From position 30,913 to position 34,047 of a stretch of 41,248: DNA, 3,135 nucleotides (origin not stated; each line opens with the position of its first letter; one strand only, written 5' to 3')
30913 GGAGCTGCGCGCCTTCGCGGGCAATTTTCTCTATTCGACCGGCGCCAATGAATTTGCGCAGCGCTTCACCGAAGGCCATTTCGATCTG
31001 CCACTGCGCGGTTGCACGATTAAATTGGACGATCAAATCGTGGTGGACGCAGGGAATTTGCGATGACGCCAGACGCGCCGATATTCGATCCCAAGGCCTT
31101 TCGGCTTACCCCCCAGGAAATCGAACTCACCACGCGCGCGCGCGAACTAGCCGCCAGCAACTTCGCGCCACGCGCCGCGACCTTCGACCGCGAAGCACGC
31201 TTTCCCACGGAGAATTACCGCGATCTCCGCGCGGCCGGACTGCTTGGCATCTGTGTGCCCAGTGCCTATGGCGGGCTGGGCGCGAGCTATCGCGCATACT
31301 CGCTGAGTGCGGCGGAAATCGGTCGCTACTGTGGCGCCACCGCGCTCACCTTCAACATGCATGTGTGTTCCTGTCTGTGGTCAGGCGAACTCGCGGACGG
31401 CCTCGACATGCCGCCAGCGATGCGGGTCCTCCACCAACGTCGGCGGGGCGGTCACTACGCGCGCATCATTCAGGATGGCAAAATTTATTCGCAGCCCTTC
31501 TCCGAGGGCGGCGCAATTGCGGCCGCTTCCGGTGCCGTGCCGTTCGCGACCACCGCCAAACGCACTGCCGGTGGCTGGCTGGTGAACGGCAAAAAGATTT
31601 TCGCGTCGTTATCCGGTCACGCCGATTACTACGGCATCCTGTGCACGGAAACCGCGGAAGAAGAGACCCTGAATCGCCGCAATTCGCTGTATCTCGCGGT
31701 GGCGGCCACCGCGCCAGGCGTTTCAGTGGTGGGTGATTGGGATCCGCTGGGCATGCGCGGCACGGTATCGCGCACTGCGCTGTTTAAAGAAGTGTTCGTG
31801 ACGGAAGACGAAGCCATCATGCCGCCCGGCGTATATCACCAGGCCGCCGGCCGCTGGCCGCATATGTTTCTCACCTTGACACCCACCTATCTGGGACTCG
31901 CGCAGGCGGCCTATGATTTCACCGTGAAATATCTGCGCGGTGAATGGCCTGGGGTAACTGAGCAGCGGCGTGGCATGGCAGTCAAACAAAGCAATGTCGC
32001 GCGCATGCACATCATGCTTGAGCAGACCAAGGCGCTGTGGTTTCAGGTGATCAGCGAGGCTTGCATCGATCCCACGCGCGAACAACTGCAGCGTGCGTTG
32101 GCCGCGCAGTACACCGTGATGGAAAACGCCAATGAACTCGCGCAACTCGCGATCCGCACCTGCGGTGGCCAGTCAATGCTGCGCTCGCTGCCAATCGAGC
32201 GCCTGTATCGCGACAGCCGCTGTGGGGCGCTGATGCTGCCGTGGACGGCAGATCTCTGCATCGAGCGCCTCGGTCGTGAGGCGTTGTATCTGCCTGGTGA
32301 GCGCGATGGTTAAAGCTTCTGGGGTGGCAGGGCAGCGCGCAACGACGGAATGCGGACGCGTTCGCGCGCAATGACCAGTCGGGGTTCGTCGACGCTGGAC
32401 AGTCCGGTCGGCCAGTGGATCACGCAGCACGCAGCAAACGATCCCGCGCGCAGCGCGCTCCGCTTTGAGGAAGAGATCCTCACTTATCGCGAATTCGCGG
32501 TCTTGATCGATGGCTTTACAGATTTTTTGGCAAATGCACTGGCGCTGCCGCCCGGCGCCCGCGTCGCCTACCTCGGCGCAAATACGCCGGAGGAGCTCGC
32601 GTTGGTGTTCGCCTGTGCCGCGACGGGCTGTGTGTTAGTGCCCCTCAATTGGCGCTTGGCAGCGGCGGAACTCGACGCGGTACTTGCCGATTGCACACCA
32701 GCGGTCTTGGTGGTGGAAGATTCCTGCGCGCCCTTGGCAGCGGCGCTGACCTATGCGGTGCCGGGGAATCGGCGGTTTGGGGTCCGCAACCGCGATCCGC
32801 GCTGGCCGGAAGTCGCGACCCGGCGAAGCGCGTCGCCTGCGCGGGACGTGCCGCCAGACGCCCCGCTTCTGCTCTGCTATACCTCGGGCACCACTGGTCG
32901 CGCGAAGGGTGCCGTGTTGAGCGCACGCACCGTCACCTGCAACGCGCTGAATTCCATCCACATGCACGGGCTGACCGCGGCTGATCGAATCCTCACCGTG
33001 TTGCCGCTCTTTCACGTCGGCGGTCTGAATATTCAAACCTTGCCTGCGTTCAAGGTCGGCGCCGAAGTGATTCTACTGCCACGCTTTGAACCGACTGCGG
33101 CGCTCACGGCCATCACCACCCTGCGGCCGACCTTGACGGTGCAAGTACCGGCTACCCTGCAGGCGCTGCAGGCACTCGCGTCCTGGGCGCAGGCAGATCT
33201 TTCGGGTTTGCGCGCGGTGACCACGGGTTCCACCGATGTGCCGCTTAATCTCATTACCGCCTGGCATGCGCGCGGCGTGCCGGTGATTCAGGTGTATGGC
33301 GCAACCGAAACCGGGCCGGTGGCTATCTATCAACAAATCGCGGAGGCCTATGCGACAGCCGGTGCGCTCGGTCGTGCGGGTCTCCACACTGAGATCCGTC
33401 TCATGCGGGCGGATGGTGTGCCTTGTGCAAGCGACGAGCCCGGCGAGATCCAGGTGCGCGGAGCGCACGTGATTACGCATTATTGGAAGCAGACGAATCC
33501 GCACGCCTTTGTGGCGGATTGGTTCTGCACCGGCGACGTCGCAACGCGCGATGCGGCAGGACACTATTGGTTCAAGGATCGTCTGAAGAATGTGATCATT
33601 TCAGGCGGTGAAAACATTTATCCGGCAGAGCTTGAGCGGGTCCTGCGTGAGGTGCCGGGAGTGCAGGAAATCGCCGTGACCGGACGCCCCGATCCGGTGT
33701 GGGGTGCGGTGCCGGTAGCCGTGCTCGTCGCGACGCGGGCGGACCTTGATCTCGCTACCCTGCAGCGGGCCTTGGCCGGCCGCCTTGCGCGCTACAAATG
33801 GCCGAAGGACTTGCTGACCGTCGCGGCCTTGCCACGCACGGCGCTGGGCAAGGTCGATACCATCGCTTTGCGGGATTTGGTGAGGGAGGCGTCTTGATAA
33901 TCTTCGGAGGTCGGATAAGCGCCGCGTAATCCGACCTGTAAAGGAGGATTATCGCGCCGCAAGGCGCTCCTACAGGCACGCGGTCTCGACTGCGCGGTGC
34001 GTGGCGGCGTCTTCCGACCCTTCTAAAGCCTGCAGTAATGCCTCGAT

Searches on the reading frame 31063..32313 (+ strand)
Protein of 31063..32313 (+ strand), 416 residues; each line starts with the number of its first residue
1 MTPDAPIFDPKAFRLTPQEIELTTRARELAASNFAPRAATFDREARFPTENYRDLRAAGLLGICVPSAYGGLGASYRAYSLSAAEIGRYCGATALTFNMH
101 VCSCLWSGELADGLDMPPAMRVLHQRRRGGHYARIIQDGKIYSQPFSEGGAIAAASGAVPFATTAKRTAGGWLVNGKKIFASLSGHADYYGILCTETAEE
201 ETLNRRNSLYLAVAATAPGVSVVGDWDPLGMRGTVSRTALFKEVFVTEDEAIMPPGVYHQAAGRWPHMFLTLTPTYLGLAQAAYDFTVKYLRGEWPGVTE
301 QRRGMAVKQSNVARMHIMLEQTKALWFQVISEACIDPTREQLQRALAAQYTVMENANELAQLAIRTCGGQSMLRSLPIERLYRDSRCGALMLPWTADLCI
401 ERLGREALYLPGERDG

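Call 57: search_protein_families(library=pfam, proteins=[window:31063-32313:+], max_evalue=0.0001)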
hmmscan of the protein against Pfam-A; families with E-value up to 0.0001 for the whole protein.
window:31063-32313:+ (416 aa): 4 families
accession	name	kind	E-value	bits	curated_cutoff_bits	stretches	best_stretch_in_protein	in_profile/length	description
PF02771.21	Acyl-CoA_dh_N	-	9e-18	65.1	22.9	1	17-104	2-89/113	Acyl-CoA dehydrogenase, N-terminal domain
PF02770.24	Acyl-CoA_dh_M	-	1.4e-11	44.8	33.3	1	161-243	16-96/97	Acyl-CoA dehydrogenase, middle domain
PF00441.29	Acyl-CoA_dh_1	-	3.8e-09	37.3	22.4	1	274-388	20-131/150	Acyl-CoA dehydrogenase, C-terminal domain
PF08028.16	Acyl-CoA_dh_2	-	3.9e-06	27.6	22.7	1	273-387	4-125/134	Acyl-CoA dehydrogenase, C-terminal domain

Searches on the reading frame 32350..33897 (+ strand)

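Call 57: search_protein_families(library=pfam, proteins=[window:32350-33897:+], max_evalue=0.0001)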
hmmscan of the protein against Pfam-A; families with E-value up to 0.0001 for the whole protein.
window:32350-33897:+ (515 aa): 2 families
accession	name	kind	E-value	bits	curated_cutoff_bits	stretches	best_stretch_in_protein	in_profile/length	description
PF00501.34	AMP-binding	-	8.2e-69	232.7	29.9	1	26-379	3-384/384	AMP-binding enzyme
PF13193.12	AMP-binding_C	-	6.6e-15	56.2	24.5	1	427-501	1-76/76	AMP-binding enzyme C-terminal domain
